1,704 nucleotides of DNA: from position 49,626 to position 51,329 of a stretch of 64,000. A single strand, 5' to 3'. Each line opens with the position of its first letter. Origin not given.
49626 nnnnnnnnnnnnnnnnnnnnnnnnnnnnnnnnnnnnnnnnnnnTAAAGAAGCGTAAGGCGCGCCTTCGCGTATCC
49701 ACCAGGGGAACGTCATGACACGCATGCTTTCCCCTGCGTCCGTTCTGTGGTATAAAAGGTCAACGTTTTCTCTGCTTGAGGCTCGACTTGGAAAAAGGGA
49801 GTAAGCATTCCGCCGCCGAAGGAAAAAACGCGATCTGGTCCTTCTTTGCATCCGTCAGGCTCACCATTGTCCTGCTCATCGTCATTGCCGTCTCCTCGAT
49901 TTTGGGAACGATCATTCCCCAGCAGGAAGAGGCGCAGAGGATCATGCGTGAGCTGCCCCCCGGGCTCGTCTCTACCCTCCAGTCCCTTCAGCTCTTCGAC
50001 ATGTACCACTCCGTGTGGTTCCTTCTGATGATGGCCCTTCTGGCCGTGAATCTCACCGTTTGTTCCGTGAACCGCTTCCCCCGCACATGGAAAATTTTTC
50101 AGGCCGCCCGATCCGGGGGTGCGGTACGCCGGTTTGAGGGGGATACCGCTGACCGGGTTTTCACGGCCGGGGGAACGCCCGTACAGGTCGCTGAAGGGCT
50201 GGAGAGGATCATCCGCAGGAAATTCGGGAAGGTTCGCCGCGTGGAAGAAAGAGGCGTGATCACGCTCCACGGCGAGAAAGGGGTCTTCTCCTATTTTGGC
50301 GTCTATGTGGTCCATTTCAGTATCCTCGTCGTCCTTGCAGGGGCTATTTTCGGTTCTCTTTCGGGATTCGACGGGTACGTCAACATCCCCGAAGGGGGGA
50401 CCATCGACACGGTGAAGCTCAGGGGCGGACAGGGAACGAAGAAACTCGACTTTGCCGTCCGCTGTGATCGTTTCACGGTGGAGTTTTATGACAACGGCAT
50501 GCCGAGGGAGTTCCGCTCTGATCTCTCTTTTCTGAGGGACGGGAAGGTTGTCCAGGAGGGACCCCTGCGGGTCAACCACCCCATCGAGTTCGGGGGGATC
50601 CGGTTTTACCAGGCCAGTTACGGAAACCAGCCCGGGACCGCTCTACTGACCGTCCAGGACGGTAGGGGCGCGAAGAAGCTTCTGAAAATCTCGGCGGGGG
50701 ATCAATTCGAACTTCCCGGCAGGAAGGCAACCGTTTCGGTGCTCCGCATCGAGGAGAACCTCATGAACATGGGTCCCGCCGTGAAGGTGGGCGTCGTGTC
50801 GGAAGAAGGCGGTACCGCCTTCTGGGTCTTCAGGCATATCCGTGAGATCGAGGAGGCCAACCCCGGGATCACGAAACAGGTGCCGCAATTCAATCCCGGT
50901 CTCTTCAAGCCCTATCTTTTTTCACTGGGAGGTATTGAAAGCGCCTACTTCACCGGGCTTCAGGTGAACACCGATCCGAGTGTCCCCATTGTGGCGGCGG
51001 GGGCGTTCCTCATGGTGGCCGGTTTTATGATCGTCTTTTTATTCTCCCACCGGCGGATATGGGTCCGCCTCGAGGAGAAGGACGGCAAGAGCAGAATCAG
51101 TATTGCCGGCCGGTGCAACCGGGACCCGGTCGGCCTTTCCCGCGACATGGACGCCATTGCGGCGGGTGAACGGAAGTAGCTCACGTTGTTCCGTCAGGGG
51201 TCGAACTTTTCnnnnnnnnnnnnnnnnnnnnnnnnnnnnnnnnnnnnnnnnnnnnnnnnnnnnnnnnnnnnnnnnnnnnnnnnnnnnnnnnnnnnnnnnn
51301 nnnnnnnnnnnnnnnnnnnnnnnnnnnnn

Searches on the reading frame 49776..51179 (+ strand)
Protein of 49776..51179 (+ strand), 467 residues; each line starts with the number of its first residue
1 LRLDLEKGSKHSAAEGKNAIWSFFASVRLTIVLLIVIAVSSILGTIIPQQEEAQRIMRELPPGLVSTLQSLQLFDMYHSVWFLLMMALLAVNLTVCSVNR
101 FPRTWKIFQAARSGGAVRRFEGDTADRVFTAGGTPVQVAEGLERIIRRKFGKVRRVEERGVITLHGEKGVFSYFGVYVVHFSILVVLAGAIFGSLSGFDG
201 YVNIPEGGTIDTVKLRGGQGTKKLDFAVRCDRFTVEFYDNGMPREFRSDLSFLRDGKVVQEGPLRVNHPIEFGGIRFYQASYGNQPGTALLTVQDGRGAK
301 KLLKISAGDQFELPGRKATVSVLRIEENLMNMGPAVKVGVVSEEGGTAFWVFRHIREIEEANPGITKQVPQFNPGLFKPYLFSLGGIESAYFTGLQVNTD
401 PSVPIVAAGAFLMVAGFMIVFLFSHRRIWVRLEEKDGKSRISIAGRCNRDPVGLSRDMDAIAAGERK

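Call 44: search_protein_families(library=pfam, max_evalue=0.001, proteins=[window:49776-51179:+])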
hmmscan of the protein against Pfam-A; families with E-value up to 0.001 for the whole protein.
window:49776-51179:+ (467 aa): 1 family
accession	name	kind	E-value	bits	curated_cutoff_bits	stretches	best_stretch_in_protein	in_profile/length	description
PF05140.19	ResB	-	3.1e-103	346.6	24.6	2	27-345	1-315/486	ResB-like family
